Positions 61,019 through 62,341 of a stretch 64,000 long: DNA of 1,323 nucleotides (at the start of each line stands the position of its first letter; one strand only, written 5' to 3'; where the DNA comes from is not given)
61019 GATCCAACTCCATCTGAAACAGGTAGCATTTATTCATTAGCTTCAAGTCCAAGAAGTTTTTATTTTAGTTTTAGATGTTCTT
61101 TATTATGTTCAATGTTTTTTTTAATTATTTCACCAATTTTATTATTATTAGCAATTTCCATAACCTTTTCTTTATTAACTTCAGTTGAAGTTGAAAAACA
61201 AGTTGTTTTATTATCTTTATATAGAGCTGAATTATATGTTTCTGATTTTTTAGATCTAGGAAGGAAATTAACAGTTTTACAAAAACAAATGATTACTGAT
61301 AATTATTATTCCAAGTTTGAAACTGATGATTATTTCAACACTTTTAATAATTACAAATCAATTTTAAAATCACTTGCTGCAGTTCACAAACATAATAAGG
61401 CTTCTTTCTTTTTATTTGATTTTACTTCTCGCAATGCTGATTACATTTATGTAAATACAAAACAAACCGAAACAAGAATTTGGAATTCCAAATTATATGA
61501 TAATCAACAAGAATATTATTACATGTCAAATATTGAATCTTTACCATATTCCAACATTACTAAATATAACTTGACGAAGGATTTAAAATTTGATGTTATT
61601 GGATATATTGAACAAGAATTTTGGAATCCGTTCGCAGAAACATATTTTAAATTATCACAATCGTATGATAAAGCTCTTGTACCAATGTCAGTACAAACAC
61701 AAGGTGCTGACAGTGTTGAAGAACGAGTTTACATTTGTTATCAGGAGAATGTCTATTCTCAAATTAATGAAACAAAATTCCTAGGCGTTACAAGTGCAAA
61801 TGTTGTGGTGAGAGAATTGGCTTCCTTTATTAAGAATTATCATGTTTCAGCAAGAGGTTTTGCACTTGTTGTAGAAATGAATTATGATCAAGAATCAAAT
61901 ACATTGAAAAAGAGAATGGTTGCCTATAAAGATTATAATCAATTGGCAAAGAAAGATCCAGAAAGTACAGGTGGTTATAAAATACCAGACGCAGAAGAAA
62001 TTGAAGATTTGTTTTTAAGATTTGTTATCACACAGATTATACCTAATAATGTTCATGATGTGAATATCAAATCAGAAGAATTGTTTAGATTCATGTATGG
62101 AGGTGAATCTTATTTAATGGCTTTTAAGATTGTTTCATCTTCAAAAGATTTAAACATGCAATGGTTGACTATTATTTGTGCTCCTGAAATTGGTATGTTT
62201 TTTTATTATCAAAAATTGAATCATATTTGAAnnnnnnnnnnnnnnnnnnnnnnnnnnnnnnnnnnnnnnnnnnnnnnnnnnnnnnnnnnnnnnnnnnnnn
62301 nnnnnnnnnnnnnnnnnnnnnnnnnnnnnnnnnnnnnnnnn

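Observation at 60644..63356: ACG-type sensor adenylyl cyclase: single catalytic domain with K/T purine-selecting pair, extracellular domain bracketed by two hydrophobic segments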

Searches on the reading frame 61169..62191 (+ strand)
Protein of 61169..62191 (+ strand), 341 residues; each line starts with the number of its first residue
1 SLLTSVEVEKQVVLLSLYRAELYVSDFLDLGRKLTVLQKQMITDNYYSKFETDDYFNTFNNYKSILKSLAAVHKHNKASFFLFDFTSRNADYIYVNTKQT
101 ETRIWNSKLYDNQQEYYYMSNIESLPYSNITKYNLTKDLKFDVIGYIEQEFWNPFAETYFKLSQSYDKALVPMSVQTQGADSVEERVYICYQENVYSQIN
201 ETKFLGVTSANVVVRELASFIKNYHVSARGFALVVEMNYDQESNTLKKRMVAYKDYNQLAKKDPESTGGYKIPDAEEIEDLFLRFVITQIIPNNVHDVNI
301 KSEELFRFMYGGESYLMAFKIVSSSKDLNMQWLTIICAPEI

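Call 25: search_protein_representatives(protein=window:61169-62191:+)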
Query: 341 residues. Proteins with E-value up to 0.001 (for the whole library): 2; up to 1e-10: 2; up to 1e-30: 2. The best 2 are listed.
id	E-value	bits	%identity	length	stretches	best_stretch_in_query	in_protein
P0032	1.1e-64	235.2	42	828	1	1-341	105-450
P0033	8.2e-60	219.2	40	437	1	2-341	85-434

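Call 27: list_cluster_members(proteins=[P0032, P0033, P0001])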
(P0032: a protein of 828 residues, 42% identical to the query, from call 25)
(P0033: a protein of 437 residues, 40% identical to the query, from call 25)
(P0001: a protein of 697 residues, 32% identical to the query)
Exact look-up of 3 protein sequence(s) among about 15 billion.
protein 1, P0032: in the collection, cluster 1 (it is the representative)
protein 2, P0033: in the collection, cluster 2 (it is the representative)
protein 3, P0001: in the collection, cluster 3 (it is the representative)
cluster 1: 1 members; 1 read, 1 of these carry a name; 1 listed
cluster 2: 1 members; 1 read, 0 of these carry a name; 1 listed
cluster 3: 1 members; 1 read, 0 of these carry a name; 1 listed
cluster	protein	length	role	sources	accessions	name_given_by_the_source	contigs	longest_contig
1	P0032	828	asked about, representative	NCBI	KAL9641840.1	hypothetical protein ABK040_011825 [Willaertia magna]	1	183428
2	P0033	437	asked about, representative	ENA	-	-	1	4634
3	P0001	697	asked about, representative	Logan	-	-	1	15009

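Call 28: find_encoding_contigs(protein=P0032, flank=10000, max_places=3)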
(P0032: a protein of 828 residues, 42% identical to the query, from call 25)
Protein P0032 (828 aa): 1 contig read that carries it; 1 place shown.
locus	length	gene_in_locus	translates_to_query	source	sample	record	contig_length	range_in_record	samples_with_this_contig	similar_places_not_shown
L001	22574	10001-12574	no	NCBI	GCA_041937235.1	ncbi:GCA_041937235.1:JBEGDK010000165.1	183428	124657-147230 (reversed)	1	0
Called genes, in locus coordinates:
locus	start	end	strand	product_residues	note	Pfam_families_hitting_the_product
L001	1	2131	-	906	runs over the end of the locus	-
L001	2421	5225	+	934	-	-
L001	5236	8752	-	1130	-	PF02985:HEAT (faint), PF12717:Cnd1 (faint), PF13513:HEAT_EZ (faint), PF13646:HEAT_2 (faint), PF21041:XMAP215_CLASP_TOG, PF23271:HEAT_GCN1 (faint), PF24714:TOR1L1_N (faint), PF12348:CLASP_N, +5 more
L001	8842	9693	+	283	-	PF22466:PSF3_N (weak)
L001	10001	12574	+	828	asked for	PF00211:Guanylate_cyc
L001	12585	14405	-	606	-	PF04577:Glyco_transf_61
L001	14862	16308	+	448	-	PF00293:NUDIX, PF06041:DUF924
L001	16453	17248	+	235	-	PF02798:GST_N, PF13409:GST_N_2, PF13417:GST_N_3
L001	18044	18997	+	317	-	-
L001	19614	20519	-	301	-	-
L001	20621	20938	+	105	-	PF01722:BolA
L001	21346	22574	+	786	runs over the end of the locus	PF01734:Patatin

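Call 29: find_encoding_contigs(protein=P0033, flank=10000, max_places=3)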
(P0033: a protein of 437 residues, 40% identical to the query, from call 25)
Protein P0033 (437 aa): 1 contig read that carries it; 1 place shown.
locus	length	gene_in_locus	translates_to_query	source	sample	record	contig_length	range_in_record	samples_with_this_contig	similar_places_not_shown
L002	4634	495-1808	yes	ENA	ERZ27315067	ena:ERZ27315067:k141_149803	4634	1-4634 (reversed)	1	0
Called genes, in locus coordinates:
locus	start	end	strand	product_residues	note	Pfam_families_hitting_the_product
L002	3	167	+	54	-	?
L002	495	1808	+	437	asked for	-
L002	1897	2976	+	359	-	PF00211:Guanylate_cyc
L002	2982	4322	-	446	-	PF06441:EHN, PF00561:Abhydrolase_1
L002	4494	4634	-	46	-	?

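Call 34: predict_structure(protein=window:61169-62191:+)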
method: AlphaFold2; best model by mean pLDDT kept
length: 341 residues; sequences in the alignment: 1
mean_pLDDT: 33.3   pTM: 0.26
mean pLDDT of the five models: 33.3, 32.8, 28.1, 27.2, 25.7
residues with pLDDT >= 90: 0; 70-90: 0; 50-70: 15; < 50: 326
segments of 3 or more residues with pLDDT < 50: 1-232, 238-249, 254-270, 273-316, 320-332, 336-341
pLDDT, mean of each block of 10 residues (from residue 1): 30 28 33 31 29 30 34 32 32 31 29 22 24 25 23 25 24 24 27 24 28 41 44 49 46 47 44 42 37 30 39 43 41 45 34
secondary structure, 60 per line:
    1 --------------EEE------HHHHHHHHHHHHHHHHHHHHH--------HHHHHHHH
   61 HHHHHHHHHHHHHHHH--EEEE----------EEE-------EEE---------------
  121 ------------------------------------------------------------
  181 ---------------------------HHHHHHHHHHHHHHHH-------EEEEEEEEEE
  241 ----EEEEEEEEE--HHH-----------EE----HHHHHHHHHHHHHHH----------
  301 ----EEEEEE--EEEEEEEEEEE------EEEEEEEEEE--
elements in order: E15-17 H24-44 H53-76 E79-82 E93-95 E103-105 H208-223 E231-240 E245-253 H276-290 E305-310 E313-323 E330-339

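Call 38: search_solved_structures(query=A1, max_evalue=10, show_alignments=2)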
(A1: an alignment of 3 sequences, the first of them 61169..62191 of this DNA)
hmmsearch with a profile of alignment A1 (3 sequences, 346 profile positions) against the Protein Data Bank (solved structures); distinct sequences matched with E-value up to 10: 0.

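Call 39: search_protein_families(library=pfam, alignment_id=A1, max_evalue=10)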
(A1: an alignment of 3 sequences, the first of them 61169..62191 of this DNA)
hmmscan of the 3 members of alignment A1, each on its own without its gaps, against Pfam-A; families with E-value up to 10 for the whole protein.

A. member 1, window:61169-62191:+ (341 aa): 0 families

B. families by the number of members that match (of 3 scanned): 3 families
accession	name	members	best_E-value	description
PF19048.6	SidE_mART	1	0.037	SidE mono-ADP-ribosyltransferase domain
PF02743.24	dCache_1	1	0.053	Cache domain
PF02563.21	Poly_export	1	0.089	Polysaccharide biosynthesis/export protein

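Call 59: search_protein_families(library=pfam, proteins=[P0032], max_evalue=0.01)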
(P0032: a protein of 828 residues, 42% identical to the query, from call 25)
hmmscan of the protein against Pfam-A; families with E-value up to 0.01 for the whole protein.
P0032 (828 aa): 1 family
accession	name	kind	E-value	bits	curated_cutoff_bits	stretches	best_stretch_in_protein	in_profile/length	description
PF00211.25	Guanylate_cyc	-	4.1e-22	79.1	21.9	1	558-738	4-175/183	Adenylate and Guanylate cyclase catalytic domain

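Call 63: predict_structure(alignment_id=A3)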
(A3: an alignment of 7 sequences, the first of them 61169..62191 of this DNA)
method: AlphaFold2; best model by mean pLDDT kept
length: 341 residues; sequences in the alignment: 7
mean_pLDDT: 85.5   pTM: 0.83
mean pLDDT of the five models: 85.5, 83.8, 83.0, 80.9, 80.3
residues with pLDDT >= 90: 154; 70-90: 156; 50-70: 28; < 50: 3
segments of 3 or more residues with pLDDT < 50: 1-3
pLDDT, mean of each block of 10 residues (from residue 1): 60 90 93 93 93 91 93 80 91 83 66 88 77 91 88 84 91 74 80 95 94 87 82 89 83 83 73 89 91 75 88 92 90 91 69
secondary structure, 60 per line:
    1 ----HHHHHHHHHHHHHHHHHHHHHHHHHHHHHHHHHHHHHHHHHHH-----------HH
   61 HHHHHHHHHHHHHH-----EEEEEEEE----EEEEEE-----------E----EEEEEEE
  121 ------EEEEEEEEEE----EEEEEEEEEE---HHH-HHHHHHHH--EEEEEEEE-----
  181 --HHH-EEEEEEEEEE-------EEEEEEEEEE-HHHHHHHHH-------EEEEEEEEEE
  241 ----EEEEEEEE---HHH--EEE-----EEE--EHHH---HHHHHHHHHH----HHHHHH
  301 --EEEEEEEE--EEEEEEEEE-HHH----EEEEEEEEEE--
elements in order: H5-47 H59-74 E80-87 E92-97 E114-120 E127-136 E141-150 H158-165 E168-175 E187-196 E204-213 H215-223 E231-240 E245-252 E261-263 E269-271 H281-290 H295-300 E303-310 E313-321 E330-339

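Call 66: fold_search(model_id=the predicted structure, library=pdb)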
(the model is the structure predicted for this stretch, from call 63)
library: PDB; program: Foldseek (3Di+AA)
matches with E <= 10: 1468; with E <= 0.001: 81
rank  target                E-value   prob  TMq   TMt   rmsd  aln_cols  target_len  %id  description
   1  9heh                  3.1e-09  1.00  0.52  0.61   9.6       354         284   10  Structure of the ligand binding domain of the chemoreceptor MkcA (DSOMK10_RS0100305) of Dickeya solani MK10 in complex w (released 2025-08-06)
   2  6d8v                  4.6e-09  1.00  0.46  0.55   9.5       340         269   14  Methyl-accepting Chemotaxis protein X (released 2019-04-17)
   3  6ior_C                2.4e-08  1.00  0.50  0.68   7.3       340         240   13  The ligand binding domain of Mlp24 with asparagine (released 2019-03-20)
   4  2p7j_B                6.0e-08  1.00  0.51  0.61   6.8       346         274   12  Crystal structure of the domain of putative sensory box/GGDEF family protein from Vibrio parahaemolyticus (released 2007-05-01)
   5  7psg_A                8.5e-08  1.00  0.48  0.60  10.8       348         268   10  Structure of the ligand binding domain of the PacA (ECA2226) chemoreceptor of Pectobacterium atrosepticum SCRI1043 in  (released 2022-05-11)
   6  3lid_B                9.5e-08  1.00  0.47  0.56   7.2       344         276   12  Crystal Structure of the extracellular domain of the putative histidine kinase vpHK1S-Z8 (released 2010-05-05)
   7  9hvj                  1.1e-07  1.00  0.46  0.53   8.6       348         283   11  Ligand binding domain of Roseburia intestinalis L1-82 uracil chemoreceptor (dCache) in complex with uracil and acetate (released 2025-03-12)
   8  8bmv_A                1.3e-07  1.00  0.45  0.59   7.5       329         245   14  Ligand binding domain of the P. Putida receptor McpH in complex with Uric acid (released 2024-07-24)
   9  9a65_B                1.3e-07  1.00  0.43  0.23  12.5       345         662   10  Integrative model of YVAQ-MCPB by crosslinking MS and deep learning (released 2024-09-18)
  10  4xmr_A                1.5e-07  1.00  0.50  0.67   6.4       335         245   10  Crystal structure of the sensory domain of the Campylobacter jejuni chemoreceptor Tlp3 (CcmL) with isoleucine bound. (released 2015-11-04)
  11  3lie_B                1.5e-07  1.00  0.47  0.59   9.6       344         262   13  Crystal Structure of the extracellular domain of the putative histidine kinase vpHK1S-Z8 (released 2010-05-05)
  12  8bmv_B                1.5e-07  1.00  0.39  0.50   8.7       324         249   15  Ligand binding domain of the P. Putida receptor McpH in complex with Uric acid (released 2024-07-24)
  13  2p7j_A                1.6e-07  1.00  0.50  0.61   6.8       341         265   12  Crystal structure of the domain of putative sensory box/GGDEF family protein from Vibrio parahaemolyticus (released 2007-05-01)
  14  7psg_B                1.7e-07  1.00  0.50  0.62  10.6       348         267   11  Structure of the ligand binding domain of the PacA (ECA2226) chemoreceptor of Pectobacterium atrosepticum SCRI1043 in  (released 2022-05-11)
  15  6w3s_A                2.1e-07  1.00  0.51  0.67   6.2       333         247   12  Crystal structure of ligand-binding domain of Campylobacter jejuni chemoreceptor Tlp3 in complex with L-leucine (released 2020-05-20)
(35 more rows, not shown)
